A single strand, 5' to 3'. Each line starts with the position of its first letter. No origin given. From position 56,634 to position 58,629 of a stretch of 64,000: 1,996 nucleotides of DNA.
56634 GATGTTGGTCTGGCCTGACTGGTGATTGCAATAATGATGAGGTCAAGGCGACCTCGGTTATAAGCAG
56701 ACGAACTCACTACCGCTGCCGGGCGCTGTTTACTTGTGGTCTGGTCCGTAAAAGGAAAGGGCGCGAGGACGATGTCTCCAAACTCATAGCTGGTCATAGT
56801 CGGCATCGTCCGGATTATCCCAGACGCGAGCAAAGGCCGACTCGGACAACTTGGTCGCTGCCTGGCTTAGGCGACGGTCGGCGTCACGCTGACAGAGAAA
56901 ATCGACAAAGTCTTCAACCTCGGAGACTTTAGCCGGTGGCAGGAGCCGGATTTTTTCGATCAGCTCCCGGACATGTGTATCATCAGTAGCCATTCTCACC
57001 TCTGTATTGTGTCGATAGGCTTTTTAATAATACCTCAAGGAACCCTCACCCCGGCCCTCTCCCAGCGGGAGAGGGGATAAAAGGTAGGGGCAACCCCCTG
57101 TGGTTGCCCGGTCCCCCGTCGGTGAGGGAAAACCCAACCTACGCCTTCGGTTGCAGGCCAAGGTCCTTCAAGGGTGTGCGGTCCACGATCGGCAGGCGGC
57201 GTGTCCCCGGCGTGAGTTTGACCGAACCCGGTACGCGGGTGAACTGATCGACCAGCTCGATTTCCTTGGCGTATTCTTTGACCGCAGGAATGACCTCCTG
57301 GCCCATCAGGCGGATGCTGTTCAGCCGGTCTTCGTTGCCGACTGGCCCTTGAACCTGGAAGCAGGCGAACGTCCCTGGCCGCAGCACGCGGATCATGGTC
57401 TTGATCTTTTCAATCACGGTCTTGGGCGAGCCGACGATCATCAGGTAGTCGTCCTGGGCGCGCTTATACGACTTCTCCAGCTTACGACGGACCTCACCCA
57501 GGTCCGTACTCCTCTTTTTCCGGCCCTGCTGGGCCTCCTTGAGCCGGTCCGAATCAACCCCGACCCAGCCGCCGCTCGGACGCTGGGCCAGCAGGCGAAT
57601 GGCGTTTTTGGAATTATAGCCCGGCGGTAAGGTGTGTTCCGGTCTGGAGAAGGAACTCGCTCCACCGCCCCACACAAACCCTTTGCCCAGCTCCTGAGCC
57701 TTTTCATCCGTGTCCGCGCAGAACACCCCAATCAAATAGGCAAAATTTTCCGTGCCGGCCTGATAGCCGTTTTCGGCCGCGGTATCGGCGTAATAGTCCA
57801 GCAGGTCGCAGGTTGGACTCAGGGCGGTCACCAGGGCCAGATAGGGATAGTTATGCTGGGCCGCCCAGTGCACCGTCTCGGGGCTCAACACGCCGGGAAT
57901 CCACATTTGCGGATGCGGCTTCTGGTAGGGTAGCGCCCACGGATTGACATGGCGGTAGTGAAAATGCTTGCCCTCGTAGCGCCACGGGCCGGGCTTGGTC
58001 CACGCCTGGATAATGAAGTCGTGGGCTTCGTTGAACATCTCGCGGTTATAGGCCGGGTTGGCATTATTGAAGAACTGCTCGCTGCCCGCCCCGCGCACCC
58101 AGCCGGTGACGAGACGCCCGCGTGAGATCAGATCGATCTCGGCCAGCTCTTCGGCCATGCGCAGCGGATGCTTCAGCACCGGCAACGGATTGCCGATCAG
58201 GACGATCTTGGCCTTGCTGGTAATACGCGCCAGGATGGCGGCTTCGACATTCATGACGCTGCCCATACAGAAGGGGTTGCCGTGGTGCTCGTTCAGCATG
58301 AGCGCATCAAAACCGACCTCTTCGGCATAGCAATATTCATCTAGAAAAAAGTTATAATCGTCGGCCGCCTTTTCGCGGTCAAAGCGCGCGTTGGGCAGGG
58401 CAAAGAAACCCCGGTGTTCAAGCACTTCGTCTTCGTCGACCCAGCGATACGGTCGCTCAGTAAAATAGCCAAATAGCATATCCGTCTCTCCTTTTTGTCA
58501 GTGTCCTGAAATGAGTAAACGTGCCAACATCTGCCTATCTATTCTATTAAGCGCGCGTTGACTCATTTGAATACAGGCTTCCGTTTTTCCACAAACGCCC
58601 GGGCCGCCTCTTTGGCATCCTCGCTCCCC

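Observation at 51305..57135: Second low-GC defense-type island bounded by a duplicated LLM 3' end plus hairpin element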

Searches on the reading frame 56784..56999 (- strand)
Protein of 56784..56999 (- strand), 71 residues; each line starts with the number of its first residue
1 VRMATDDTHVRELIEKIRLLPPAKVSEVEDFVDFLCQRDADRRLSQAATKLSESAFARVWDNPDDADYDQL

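Call 10: search_protein_families(library=pfam, proteins=[window:56784-56999:-], max_evalue=0.01)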
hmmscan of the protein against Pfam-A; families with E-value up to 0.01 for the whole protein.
window:56784-56999:- (71 aa): 1 family
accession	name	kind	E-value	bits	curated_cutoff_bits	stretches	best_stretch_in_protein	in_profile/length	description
PF10047.15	DUF2281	-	1.1e-05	26.4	26.5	1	12-44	1-29/64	Protein of unknown function (DUF2281)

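Call 11: search_protein_families(library=padloc, proteins=[window:56784-56999:-], max_evalue=0.01)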
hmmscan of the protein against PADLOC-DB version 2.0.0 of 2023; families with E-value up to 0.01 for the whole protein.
window:56784-56999:- (71 aa): 0 families

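Call 12: search_protein_families(library=ncbifam, proteins=[window:56784-56999:-], max_evalue=0.01)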
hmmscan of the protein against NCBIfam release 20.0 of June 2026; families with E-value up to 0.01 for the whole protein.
window:56784-56999:- (71 aa): 1 family
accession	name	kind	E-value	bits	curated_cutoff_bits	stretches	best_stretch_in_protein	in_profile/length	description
NF050009.1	TA_VapB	equivalog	0.00032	21.1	60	1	13-45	1-33/65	type II toxin-antitoxin system VapB family antitoxin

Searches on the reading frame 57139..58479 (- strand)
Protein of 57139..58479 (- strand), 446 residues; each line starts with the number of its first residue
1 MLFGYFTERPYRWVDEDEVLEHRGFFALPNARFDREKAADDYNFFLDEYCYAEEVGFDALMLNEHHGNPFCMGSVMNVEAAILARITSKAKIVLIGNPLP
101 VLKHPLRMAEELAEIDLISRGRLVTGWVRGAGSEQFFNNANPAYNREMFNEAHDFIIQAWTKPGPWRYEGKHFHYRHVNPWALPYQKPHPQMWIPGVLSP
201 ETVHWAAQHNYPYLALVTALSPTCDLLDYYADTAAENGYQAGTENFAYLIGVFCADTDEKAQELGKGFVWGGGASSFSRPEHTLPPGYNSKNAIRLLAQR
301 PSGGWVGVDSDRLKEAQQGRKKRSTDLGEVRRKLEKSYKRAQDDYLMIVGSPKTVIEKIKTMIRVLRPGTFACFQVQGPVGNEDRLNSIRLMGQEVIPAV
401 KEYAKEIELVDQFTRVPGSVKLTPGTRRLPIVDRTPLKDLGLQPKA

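Call 10: search_protein_families(library=pfam, proteins=[window:57139-58479:-], max_evalue=0.01)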
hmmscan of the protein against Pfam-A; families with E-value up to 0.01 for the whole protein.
window:57139-58479:- (446 aa): 1 family
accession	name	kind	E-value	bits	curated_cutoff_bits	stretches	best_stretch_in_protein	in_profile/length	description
PF00296.26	Bac_luciferase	-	3.7e-35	122.2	27.9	1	25-362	5-307/314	Luciferase-like monooxygenase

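Call 12: search_protein_families(library=ncbifam, proteins=[window:57139-58479:-], max_evalue=0.01)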
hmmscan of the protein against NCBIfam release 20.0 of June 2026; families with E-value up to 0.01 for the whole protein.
window:57139-58479:- (446 aa): 19 families
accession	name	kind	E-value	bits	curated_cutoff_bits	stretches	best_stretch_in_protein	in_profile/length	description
TIGR03858.1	LLM_2I7G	subfamily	1.9e-21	76.4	462.25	2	43-263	26-246/337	Atu2307/SP_0267 family LLM class monooxygenase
NF052254.1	luciferase_Alph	exception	9.7e-17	61.2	600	1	51-268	30-245/354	luciferase subunit alpha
TIGR03619.1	F420_Rv2161c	subfamily_domain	8.8e-16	58.2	166.9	1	52-237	7-205/247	TIGR03619 family F420-dependent LLM class oxidoreductase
TIGR04020.1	seco_metab_LLM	subfamily_domain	4e-14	52.5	244.45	1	35-263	11-240/341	MupA/Atu3671 family FMN-dependent luciferase-like monooxygenase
TIGR04027.1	LLM_KPN_01858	hypoth_equivalog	1.6e-11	43.8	412.9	1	33-161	10-139/326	putative FMN-dependent luciferase-like monooxygenase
NF052255.1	luciferase_Beta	exception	7.8e-11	41.6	500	1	49-214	30-193/325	luciferase subunit beta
TIGR04036.1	LLM_CE1758_fam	subfamily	1.5e-10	40.4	479.1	1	51-245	36-231/355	CE1758 family FMN-dependent luciferase-like monooxygenase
TIGR03560.1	F420_Rv1855c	subfamily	1.8e-10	41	231.4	1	41-210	11-188/227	TIGR03560 family F420-dependent LLM class oxidoreductase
TIGR03558.1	oxido_grp_1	subfamily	1e-09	38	166.95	1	52-266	29-236/325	MsnO8 family LLM class oxidoreductase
TIGR03555.1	F420_mer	equivalog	2.7e-08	33.6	348.7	1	51-171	20-133/325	5,10-methylenetetrahydromethanopterin reductase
TIGR03565.1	alk_sulf_monoox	equivalog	4.5e-07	29.2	518.2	1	52-239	36-217/346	FMNH2-dependent alkanesulfonate monooxygenase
TIGR03557.1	F420_G6P_family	subfamily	1.5e-06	27.6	210.4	1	48-246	18-214/316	TIGR03557 family F420-dependent LLM class oxidoreductase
NF002619.0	PRK02271.1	equivalog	2.5e-06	27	276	1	51-138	22-101/329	5,10-methylenetetrahydromethanopterin reductase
TIGR04021.1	LLM_DMSO2_sfnG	equivalog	2.6e-06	27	382.95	1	48-264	33-248/350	dimethylsulfone monooxygenase SfnG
TIGR03571.1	lucif_BA3436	subfamily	5.3e-06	25.9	303.9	1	80-234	73-225/304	TIGR03571 family LLM class oxidoreductase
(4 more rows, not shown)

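Call 13: find_related_loci(query=window:57139-58479:-, collection=genome_contigs, flank=10000)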
Query window:57139-58479:- (446 aa) in genome_contigs; peptide patterns used: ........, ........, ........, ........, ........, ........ (x = any residue, [..] = any of these).
598 stretches matched a pattern (row limit reached: there are more); 438 encode a relative of the query (tblastn E <= 1e-3); the best 80 are kept; 80 distinct loci.
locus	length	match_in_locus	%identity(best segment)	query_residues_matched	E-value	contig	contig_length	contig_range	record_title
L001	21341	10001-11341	98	1-446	0e+0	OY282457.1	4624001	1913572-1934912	MAG: uncultured Candidatus Binatia bacterium genome assembly, chromosome: 1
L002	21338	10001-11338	98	1-446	0e+0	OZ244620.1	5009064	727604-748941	MAG: uncultured Candidatus Binatia bacterium isolate a6e05b1d-2203-4d92-b789-b8e4a46226c9 genome assembly, chromosome: 1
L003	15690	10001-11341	98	1-446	0e+0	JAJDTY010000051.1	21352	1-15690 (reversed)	MAG: Candidatus Binatia bacterium isolate jk18x1bzbins.55 k141_525431, whole genome shotgun sequence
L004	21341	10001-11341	97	1-446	0e+0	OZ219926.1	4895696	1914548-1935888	MAG: Thermodesulfobacteriota bacterium isolate 21442c6b-cc68-4f82-8039-a5361455a999 genome assembly, chromosome: 3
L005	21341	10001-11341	97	1-446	0e+0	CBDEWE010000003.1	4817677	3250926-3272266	MAG: uncultured Candidatus Binatia bacterium isolate a8241130-b51f-4fa7-9d5c-c617c4ae5504 genome assembly, contig: conti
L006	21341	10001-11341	97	1-446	0e+0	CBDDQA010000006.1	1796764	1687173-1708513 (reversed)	MAG: uncultured Candidatus Binatia bacterium isolate 6ae7d3f7-6f3a-412e-99ff-c928d72fc6b4 genome assembly, contig: conti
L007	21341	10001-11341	96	1-446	0e+0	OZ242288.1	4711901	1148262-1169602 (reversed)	MAG: uncultured Candidatus Binatia bacterium isolate 92a940bf-e797-4da1-8ec4-eab1d584ba41 genome assembly, chromosome: 1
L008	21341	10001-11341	96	1-446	0e+0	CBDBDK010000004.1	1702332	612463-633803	MAG: uncultured Candidatus Binatia bacterium isolate 2c216906-a703-41c5-82d5-ef5894461506 genome assembly, contig: conti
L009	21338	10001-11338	96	1-446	0e+0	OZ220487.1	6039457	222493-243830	MAG: uncultured Candidatus Binatia bacterium isolate d2d8104a-f810-4fb4-bb0c-dc82b69497ba genome assembly, chromosome: 1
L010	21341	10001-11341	97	1-446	0e+0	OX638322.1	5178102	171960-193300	MAG: Candidatus Binatia bacterium isolate fc306077-a6e0-4751-8727-9b45b52cfb09 genome assembly, chromosome: 1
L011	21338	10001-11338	96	1-446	0e+0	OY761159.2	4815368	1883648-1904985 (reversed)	MAG: Candidatus Binatia bacterium isolate a3054953-5fa8-48fb-90a5-e173aac96f7a genome assembly, chromosome: 1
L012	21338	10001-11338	96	1-446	0e+0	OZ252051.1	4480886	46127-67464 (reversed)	MAG: uncultured Candidatus Binatia bacterium isolate b4184f84-54dd-4777-b1f7-7d436cdf621f genome assembly, chromosome: 1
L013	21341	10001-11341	97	1-446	0e+0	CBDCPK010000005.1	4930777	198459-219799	MAG: uncultured Candidatus Binatia bacterium isolate e85f1b99-d511-4c74-aca6-82eb56c94599 genome assembly, contig: chrom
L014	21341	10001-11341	96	1-446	0e+0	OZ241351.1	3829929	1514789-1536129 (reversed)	MAG: uncultured Candidatus Binatia bacterium isolate 5f0d318e-1668-4b86-9731-a3c73843edec genome assembly, chromosome: 1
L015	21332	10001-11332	90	1-444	0e+0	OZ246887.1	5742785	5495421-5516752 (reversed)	MAG: Candidatus Binatia bacterium isolate b8ec8574-1247-4dd4-b016-8701380be1a0 genome assembly, chromosome: 1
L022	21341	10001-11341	96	1-446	0e+0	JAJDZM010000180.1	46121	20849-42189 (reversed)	MAG: Candidatus Binatia bacterium isolate jk18x40bins.50 k141_558734, whole genome shotgun sequence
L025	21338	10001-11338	80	1-446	0e+0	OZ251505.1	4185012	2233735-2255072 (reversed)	MAG: uncultured Candidatus Binatia bacterium isolate 3702f2bb-6743-416a-8e02-efa82259b27a genome assembly, chromosome: 1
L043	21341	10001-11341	96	1-446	0e+0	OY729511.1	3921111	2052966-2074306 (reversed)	MAG: Candidatus Binatia bacterium isolate 9e32f69c-91e7-4ea3-9a30-d9bf58b5a9ec genome assembly, chromosome: 1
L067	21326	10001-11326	70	1-442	0e+0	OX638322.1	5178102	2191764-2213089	MAG: Candidatus Binatia bacterium isolate fc306077-a6e0-4751-8727-9b45b52cfb09 genome assembly, chromosome: 1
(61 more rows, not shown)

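Call 19: search_protein_families(library=pfam, proteins=[L043:14662-15189:+, L006:14845-15546:+, L011:14952-15536:+, L002:11783-12178:+], max_evalue=0.01)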
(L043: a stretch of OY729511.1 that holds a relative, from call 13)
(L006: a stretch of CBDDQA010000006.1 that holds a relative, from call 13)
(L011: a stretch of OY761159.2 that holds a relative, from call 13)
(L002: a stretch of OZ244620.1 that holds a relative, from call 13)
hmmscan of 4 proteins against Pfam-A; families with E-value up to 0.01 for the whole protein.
L043:14662-15189:+ (175 aa): 0 families

L006:14845-15546:+ (233 aa): 0 families

L011:14952-15536:+ (194 aa): 1 family
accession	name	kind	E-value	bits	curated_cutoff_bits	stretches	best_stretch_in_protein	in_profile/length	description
PF05168.19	HEPN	-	0.00023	21.7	22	1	57-99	35-76/117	HEPN domain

L002:11783-12178:+ (131 aa): 1 family
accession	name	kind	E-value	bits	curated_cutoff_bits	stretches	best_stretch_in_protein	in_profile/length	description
PF01850.27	PIN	-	4.8e-09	37.3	23.6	1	2-118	1-118/120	PIN domain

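Call 59: search_protein_families(library=pfam, proteins=[L014:5974-6447:-, L014:6432-6758:-, L014:6850-8391:-, L067:931-1359:-, L067:1594-3147:-, L067:356-772:+, L025:2801-3508:-, L025:3580-5142:-, L025:5714-6721:-, L025:6851-7828:-], max_evalue=0.001)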
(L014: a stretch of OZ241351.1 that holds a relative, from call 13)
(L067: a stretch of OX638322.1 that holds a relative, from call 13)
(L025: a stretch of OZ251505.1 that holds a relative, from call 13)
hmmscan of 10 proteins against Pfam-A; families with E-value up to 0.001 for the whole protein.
L014:5974-6447:- (157 aa): 1 family
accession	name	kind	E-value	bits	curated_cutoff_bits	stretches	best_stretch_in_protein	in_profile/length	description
PF13560.12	HTH_31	-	6.5e-05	23.6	27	0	76-115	4-44/64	Helix-turn-helix domain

L014:6432-6758:- (108 aa): 1 family
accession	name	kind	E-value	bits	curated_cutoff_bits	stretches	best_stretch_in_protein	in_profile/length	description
PF14076.12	DUF4258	-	5.8e-11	43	25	1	31-103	1-69/71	Domain of unknown function (DUF4258)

L014:6850-8391:- (513 aa): 2 families
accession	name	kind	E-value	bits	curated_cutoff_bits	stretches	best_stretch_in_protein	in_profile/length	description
PF00263.26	Secretin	-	6.6e-40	136.9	27.5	1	328-487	1-167/169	Bacterial type II and III secretion system protein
PF13629.12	T2SS-T3SS_pil_N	-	2.3e-17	62.9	23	1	109-175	3-69/72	Pilus formation protein N terminal region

L067:931-1359:- (142 aa): 1 family
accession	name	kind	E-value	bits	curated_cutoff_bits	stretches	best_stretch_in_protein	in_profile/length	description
PF01850.27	PIN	-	3.3e-08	34.6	23.6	1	9-123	2-117/120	PIN domain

L067:1594-3147:- (517 aa): 2 families
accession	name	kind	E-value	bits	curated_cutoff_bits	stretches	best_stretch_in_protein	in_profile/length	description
PF20256.3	MoCoBD_2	-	7.3e-67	226.3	27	1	204-448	24-283/283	Molybdopterin cofactor-binding domain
PF02738.23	MoCoBD_1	-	7.8e-46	156.6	27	1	3-165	78-244/244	Molybdopterin cofactor-binding domain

L067:356-772:+ (138 aa): 0 families

L025:2801-3508:- (235 aa): 1 family
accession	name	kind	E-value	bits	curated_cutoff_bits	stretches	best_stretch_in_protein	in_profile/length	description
PF02086.21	MethyltransfD12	-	3.2e-24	86.5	22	1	9-188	1-184/253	D12 class N6 adenine-specific DNA methyltransferase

L025:3580-5142:- (520 aa): 0 families

L025:5714-6721:- (335 aa): 0 families

L025:6851-7828:- (325 aa): 0 families

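Call 60: search_protein_families(library=padloc, proteins=[L006:14845-15546:+, L011:14952-15536:+, L043:14662-15189:+, L022:13392-14537:+, L022:14593-16197:+], max_evalue=0.001)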
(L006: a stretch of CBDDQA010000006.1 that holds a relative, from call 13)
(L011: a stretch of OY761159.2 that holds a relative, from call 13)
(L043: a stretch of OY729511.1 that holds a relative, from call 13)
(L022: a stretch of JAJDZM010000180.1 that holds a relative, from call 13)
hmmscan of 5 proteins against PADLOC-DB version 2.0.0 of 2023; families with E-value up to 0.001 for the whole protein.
L006:14845-15546:+ (233 aa): 0 families

L011:14952-15536:+ (194 aa): 0 families

L043:14662-15189:+ (175 aa): 0 families

L022:13392-14537:+ (381 aa): 2 families
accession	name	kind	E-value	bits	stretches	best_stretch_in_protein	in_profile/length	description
PDLC02658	DndB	-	2.6e-21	74.1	1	4-243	6-233/356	DndB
PDLC02811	DpdB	-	5.4e-07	26.8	1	4-123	6-132/370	DpdB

L022:14593-16197:+ (534 aa): 2 families
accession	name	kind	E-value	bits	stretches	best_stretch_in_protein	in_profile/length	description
PDLC02658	DndB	-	1.3e-19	68.5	1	19-239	8-215/356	DndB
PDLC02811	DpdB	-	3.9e-07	27.2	1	20-137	9-132/370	DpdB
